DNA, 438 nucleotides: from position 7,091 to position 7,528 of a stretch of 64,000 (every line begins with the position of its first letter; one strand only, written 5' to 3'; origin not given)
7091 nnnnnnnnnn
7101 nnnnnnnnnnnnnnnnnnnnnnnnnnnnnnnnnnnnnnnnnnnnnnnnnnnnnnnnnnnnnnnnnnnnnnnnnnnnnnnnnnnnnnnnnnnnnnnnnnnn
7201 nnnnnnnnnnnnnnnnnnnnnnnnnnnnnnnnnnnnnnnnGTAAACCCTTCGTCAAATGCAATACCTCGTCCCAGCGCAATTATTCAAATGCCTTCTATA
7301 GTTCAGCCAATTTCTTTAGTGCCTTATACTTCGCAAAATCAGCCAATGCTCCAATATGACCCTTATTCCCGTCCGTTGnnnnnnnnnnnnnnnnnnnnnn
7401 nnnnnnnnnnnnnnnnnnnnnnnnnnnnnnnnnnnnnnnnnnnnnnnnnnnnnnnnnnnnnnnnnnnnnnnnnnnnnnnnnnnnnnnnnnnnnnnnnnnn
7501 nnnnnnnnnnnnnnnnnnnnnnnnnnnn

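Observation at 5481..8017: The motif is encoded both separately from and fused to membrane domains (Rosetta-stone pattern)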

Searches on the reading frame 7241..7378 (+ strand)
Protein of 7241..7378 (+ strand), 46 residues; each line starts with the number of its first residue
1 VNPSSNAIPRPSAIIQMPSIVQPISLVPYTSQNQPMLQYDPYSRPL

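Call 40: find_homologous_proteins(query=A3, max_evalue=0.1)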
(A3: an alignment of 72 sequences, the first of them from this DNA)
Query A3 (72 sequences) (46 aa, profile of the alignment): 19 proteins with E <= 0.1 among 82 candidates.
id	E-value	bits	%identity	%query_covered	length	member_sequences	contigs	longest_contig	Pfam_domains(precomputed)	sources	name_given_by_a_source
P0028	4.7e-15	73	52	72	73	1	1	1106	-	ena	-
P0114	6.0e-15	72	54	61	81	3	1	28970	-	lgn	-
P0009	7.5e-15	72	52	72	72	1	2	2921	-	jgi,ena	-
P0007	7.5e-15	72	52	72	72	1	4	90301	-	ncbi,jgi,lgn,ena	-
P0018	2.0e-14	71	48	72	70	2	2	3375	-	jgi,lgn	-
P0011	3.5e-14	70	48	72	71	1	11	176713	-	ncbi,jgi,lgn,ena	ncbi:MAG: hypothetical protein ACOYIQ_03340 [Christensenellales bacterium]|jgi:hypothetical protein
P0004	3.8e-14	70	48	72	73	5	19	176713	-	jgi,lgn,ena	jgi:hypothetical protein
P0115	4.3e-14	70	55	72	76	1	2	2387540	-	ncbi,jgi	jgi:hypothetical protein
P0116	9.1e-14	69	46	89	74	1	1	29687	-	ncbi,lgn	-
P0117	1.1e-13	68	43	91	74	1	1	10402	-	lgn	-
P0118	2.2e-13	67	48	72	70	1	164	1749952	-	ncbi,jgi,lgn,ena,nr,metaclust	ncbi:MAG: hypothetical protein QM214_03600 [Bacillota bacterium]|jgi:hypothetical protein|nr:hypothe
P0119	5.1e-13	66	45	83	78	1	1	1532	-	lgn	-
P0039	5.8e-13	66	47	74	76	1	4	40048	-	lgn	-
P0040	5.9e-13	66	46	76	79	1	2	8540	-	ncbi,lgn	ncbi:MAG: hypothetical protein ACOCWI_01515 [Bacillota bacterium]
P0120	7.6e-13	66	37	65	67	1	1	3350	-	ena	-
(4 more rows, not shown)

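Call 48: search_protein_representatives(alignment_id=A4)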
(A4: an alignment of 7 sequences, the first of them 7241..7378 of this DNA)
Query: 7 sequences, 46 profile positions. Proteins with E-value up to 0.001 (for the whole library): 170; up to 1e-10: 55; up to 1e-30: 0. The best 150 are listed.
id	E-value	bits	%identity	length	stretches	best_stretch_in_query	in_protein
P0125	5.7e-18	80.1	-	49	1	1-44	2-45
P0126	7.7e-18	79.7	-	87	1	1-43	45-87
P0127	8.0e-17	76.4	-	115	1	1-43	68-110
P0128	1.2e-16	75.9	-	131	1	1-43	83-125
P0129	1.1e-15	72.8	-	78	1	3-43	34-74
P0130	1.1e-15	72.8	-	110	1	2-43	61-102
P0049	2.6e-15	71.6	-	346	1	4-45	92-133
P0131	3.2e-15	71.3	-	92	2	1-43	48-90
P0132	1.8e-14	69.0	-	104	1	1-45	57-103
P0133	3.6e-14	68.0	-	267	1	4-46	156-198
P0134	4.2e-14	67.7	-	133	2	2-43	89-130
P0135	5.9e-14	67.3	-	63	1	2-43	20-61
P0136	7.9e-14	66.9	-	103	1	4-43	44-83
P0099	8.8e-14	66.7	-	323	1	5-44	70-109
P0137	1.1e-13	66.4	-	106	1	2-41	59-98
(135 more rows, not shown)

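Call 74: find_encoding_contigs(protein=P0115, flank=9000, max_places=2)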
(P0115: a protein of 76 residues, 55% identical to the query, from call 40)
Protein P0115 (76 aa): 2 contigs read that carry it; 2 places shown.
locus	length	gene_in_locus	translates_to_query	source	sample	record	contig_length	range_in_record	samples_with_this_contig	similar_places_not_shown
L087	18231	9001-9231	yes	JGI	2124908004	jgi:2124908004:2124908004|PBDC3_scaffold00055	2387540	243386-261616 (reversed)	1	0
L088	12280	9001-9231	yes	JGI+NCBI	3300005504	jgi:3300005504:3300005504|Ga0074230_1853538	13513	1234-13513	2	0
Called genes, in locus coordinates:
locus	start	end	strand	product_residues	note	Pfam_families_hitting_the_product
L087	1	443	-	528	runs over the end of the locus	PF00005:ABC_tran, PF02463:SMC_N (faint), PF13304:AAA_21 (faint), PF12848:ABC_tran_Xtn, PF00005:ABC_tran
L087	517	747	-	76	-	-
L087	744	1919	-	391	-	PF03845:Spore_permease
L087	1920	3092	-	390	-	PF25198:Spore_GerAC_N, PF05504:Spore_GerAC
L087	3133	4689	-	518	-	PF03323:GerA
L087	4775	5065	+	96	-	PF00462:Glutaredoxin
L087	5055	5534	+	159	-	PF02943:FeThRed_B, PF21349:RUBY_RBDX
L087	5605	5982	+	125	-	PF00583:Acetyltransf_1 (weak)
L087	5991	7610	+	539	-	PF00749:tRNA-synt_1c, PF03950:tRNA-synt_1c_C, PF20974:tRNA-synt_1c_C2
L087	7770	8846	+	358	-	PF13240:Zn_Ribbon_1 (weak)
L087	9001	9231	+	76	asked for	-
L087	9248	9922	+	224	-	-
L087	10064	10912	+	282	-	-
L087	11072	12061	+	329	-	-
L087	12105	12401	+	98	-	-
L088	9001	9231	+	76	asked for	-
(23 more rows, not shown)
